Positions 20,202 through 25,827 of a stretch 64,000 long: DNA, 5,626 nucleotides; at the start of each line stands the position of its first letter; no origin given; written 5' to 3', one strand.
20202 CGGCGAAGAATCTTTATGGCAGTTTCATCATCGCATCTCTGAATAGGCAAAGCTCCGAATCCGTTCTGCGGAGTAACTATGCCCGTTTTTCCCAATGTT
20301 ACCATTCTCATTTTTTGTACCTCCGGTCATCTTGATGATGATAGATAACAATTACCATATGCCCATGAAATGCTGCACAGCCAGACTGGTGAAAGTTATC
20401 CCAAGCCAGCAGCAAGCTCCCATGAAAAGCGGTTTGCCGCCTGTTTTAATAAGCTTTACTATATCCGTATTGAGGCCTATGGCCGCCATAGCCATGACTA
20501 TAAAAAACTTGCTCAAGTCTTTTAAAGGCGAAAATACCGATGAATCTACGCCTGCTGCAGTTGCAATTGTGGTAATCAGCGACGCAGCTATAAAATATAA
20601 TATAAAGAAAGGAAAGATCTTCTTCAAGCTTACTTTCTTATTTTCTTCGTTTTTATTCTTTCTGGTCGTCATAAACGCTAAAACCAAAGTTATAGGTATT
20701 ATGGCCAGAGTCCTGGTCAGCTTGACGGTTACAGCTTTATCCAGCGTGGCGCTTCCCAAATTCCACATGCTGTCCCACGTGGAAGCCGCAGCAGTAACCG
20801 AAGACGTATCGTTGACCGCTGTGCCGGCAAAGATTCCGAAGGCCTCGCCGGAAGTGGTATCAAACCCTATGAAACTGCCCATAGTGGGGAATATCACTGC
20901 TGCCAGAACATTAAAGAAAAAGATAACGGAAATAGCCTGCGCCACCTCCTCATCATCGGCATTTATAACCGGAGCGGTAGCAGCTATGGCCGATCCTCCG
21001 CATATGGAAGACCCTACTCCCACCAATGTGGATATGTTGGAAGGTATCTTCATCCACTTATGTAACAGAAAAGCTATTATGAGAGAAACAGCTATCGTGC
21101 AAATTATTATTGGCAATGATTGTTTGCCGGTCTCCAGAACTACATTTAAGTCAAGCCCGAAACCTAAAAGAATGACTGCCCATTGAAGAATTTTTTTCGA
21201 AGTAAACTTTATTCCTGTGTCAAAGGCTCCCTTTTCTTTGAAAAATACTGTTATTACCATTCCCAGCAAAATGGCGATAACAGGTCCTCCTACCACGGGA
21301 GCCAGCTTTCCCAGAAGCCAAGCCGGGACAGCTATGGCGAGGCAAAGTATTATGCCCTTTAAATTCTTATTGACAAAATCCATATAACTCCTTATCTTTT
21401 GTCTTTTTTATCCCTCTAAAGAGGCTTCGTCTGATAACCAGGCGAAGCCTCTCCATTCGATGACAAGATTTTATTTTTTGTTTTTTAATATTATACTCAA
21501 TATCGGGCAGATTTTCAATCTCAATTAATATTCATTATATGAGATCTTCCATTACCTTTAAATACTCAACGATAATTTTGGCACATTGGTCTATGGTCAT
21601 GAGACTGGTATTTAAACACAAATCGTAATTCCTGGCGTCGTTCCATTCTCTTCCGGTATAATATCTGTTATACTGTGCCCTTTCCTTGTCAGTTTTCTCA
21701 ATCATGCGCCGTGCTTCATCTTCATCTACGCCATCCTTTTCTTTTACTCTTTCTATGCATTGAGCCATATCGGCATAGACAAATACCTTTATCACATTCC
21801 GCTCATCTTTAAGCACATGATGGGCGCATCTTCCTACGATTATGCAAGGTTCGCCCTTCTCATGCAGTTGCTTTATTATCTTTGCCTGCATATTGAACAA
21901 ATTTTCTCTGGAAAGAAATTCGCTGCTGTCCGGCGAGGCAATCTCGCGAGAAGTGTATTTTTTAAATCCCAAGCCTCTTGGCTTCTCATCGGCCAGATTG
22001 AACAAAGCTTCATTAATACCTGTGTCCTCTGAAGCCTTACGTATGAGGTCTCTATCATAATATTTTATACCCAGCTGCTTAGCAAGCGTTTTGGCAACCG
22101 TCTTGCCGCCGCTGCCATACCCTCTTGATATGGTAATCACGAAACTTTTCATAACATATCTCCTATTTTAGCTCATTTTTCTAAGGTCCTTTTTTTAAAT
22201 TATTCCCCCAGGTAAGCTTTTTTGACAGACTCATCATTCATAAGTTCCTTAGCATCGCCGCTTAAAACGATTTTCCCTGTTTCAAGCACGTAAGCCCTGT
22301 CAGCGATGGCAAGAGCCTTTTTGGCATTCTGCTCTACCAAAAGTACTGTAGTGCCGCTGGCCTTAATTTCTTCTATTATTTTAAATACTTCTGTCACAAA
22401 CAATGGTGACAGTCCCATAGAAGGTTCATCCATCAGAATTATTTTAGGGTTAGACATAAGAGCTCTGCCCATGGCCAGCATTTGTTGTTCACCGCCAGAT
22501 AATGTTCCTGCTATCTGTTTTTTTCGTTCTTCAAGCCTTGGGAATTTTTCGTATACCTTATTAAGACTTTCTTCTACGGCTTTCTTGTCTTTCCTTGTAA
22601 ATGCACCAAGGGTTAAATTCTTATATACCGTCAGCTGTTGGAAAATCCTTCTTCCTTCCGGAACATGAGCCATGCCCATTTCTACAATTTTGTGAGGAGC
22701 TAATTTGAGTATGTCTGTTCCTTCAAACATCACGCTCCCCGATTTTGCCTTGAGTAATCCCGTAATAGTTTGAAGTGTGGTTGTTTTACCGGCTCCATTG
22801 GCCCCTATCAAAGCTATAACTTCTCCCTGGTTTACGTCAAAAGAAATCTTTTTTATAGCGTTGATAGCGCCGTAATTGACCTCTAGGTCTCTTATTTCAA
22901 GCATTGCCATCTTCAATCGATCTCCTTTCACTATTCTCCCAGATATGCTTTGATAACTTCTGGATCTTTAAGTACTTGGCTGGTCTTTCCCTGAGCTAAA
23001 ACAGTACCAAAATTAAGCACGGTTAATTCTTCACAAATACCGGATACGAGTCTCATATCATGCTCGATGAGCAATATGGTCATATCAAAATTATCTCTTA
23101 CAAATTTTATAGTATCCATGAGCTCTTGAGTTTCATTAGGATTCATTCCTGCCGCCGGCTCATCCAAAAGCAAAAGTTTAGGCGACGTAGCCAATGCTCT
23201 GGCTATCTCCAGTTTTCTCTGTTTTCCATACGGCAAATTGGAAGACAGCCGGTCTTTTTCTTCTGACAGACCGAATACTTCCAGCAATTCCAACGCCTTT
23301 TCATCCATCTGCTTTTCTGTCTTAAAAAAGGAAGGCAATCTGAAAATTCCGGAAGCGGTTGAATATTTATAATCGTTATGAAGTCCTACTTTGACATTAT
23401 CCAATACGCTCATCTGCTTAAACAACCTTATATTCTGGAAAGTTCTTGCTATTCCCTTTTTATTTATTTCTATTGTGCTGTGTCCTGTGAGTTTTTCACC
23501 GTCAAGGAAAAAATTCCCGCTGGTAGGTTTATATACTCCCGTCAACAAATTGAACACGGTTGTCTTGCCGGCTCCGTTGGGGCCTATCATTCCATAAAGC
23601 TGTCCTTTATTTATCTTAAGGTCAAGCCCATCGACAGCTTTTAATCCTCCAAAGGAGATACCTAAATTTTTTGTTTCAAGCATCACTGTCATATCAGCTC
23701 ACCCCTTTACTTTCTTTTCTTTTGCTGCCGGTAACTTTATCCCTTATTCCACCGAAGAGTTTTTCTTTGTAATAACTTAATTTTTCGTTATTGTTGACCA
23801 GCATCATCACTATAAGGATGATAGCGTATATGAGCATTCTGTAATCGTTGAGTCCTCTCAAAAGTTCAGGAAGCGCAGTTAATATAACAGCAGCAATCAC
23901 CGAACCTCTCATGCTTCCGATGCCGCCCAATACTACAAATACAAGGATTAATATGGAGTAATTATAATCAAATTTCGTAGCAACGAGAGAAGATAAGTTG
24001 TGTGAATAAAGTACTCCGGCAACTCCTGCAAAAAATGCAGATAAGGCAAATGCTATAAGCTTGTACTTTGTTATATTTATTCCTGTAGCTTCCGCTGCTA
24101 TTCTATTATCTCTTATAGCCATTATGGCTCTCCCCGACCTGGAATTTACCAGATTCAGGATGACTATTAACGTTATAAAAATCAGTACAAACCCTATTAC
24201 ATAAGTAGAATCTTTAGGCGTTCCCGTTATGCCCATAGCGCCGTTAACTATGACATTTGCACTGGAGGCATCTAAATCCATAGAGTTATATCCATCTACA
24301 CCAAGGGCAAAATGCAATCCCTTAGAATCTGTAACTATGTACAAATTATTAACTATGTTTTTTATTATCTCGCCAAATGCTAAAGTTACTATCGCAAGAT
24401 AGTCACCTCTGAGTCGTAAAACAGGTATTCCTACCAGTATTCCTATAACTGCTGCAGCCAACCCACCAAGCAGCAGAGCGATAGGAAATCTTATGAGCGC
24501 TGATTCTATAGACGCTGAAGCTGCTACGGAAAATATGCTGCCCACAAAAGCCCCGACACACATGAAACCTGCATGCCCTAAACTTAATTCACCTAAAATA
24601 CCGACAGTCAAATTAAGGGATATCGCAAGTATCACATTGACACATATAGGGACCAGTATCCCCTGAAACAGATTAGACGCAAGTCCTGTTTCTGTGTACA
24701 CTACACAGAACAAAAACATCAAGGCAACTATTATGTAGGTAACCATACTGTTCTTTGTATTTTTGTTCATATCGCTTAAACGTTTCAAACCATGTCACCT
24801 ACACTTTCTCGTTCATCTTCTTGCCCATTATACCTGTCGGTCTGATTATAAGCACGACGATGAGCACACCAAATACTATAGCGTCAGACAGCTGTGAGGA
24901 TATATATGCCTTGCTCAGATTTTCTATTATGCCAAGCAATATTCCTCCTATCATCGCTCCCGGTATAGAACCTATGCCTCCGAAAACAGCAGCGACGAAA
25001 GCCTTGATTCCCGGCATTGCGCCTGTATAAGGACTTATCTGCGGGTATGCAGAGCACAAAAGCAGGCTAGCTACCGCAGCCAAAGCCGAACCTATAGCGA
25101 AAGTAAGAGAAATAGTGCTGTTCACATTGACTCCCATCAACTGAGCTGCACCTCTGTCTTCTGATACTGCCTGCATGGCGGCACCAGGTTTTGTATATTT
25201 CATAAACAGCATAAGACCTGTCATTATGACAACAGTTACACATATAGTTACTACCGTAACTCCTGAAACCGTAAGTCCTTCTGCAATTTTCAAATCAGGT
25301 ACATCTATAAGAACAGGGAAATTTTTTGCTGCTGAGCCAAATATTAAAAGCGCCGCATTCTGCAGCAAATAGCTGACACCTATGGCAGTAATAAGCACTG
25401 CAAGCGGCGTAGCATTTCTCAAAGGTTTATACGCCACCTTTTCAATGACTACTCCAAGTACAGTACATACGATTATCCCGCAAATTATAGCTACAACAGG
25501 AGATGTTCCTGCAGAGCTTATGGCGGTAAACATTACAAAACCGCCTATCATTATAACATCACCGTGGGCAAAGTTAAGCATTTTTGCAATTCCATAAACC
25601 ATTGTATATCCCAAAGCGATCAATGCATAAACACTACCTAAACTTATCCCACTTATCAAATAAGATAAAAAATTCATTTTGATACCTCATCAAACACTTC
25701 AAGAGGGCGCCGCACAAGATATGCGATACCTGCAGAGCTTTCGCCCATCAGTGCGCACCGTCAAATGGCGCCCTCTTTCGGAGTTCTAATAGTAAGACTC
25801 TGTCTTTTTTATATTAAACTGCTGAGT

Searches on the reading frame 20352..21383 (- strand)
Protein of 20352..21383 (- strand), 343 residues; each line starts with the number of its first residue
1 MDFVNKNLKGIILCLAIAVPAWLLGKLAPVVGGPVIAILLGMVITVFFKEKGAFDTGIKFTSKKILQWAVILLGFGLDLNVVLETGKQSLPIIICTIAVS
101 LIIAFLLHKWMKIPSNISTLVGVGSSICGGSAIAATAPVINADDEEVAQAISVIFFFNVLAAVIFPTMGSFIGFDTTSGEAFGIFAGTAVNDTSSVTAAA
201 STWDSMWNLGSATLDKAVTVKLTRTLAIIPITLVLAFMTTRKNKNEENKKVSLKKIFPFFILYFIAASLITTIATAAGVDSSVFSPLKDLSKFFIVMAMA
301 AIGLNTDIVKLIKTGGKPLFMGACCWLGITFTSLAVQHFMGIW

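Call 61: search_protein_families(library=pfam, proteins=[window:20352-21383:-], max_evalue=0.00001)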
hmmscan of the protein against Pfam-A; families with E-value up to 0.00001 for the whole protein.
window:20352-21383:- (343 aa): 1 family
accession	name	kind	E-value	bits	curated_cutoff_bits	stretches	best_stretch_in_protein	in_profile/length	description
PF03601.19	Cons_hypoth698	-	8.8e-82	274.9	24.5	1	9-321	1-303/304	Conserved hypothetical protein 698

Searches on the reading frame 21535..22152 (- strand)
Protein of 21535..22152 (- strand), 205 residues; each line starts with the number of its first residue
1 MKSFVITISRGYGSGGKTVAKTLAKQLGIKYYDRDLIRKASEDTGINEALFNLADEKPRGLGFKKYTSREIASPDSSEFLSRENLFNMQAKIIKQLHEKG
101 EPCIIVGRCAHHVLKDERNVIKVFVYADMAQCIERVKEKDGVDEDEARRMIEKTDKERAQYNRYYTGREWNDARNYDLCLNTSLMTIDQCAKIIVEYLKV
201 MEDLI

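Call 62: search_protein_families(library=pfam, proteins=[window:21535-22152:-], max_evalue=0.00001)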
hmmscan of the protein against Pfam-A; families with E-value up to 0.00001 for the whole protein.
window:21535-22152:- (205 aa): 1 family
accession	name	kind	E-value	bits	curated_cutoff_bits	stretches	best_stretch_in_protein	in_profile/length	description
PF13189.12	Cytidylate_kin2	-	8.7e-62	208.8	28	1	5-183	1-175/176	Cytidylate kinase-like family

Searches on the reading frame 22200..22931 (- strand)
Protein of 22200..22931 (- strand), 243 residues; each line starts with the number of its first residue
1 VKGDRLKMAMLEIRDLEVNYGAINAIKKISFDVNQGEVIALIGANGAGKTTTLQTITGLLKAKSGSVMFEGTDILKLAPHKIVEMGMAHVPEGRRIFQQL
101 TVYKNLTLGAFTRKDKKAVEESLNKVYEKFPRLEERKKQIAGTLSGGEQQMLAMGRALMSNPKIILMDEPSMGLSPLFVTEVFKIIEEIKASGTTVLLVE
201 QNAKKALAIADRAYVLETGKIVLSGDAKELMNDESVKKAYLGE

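Call 62: search_protein_families(library=pfam, proteins=[window:22200-22931:-], max_evalue=0.00001)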
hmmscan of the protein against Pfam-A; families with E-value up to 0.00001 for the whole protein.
window:22200-22931:- (243 aa): 2 families
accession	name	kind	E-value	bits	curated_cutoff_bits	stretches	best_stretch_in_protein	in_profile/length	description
PF00005.33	ABC_tran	-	2.6e-32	112.7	25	1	27-171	2-136/137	ABC transporter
PF13304.12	AAA_21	-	2.8e-09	37.9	27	0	39-60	2-23/304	AAA domain, putative AbiEii toxin, Type IV TA system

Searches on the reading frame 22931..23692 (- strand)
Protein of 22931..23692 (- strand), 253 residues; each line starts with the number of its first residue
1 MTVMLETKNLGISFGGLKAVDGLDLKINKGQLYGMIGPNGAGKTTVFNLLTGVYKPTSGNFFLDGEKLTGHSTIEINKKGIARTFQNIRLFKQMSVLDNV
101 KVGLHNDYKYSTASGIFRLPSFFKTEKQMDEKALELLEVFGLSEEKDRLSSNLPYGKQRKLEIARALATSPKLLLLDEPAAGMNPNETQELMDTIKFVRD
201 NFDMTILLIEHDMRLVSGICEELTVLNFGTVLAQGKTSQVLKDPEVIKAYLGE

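Call 62: search_protein_families(library=pfam, proteins=[window:22931-23692:-], max_evalue=0.00001)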
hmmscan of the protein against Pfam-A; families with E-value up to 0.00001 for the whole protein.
window:22931-23692:- (253 aa): 3 families
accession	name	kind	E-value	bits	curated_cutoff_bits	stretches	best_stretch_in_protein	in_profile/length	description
PF00005.33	ABC_tran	-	8.4e-33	114.3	25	1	21-180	2-136/137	ABC transporter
PF13304.12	AAA_21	-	1.2e-07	32.5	27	0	33-57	2-39/304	AAA domain, putative AbiEii toxin, Type IV TA system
PF12399.14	BCA_ABC_TP_C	-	3.8e-07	30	25.5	1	231-253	2-24/27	Branched-chain amino acid ATP-binding cassette transporter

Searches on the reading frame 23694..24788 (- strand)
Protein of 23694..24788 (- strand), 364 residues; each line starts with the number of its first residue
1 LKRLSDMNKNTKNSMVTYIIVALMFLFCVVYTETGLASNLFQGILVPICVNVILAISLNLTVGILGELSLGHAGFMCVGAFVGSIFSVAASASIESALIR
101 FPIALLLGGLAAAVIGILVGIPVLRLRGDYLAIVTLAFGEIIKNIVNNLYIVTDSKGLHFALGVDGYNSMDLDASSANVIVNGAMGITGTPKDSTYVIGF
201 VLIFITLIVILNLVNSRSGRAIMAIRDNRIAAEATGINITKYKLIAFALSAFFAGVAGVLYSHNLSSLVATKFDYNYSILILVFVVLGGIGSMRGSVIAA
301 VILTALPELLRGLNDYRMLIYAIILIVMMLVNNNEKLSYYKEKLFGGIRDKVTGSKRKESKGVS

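Call 61: search_protein_families(library=pfam, proteins=[window:23694-24788:-], max_evalue=0.00001)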
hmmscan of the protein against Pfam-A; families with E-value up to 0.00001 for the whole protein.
window:23694-24788:- (364 aa): 1 family
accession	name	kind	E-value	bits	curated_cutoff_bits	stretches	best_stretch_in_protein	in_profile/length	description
PF02653.21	BPD_transp_2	-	1.8e-43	149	26.8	1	44-328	5-268/269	Branched-chain amino acid transport system / permease component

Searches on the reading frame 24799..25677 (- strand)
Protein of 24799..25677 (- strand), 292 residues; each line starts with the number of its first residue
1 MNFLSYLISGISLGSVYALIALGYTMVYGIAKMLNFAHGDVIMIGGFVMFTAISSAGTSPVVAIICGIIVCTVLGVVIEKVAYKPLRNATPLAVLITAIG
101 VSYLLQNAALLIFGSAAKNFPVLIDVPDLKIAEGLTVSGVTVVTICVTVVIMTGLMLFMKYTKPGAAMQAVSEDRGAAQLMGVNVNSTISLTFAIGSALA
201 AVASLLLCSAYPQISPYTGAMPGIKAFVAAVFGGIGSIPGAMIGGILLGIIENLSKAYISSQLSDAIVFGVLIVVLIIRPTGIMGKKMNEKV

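Call 62: search_protein_families(library=pfam, proteins=[window:24799-25677:-], max_evalue=0.00001)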
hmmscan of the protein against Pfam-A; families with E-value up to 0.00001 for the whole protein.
window:24799-25677:- (292 aa): 1 family
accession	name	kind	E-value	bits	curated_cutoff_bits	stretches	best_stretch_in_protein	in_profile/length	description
PF02653.21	BPD_transp_2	-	4e-41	141.4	26.8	1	7-276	2-269/269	Branched-chain amino acid transport system / permease component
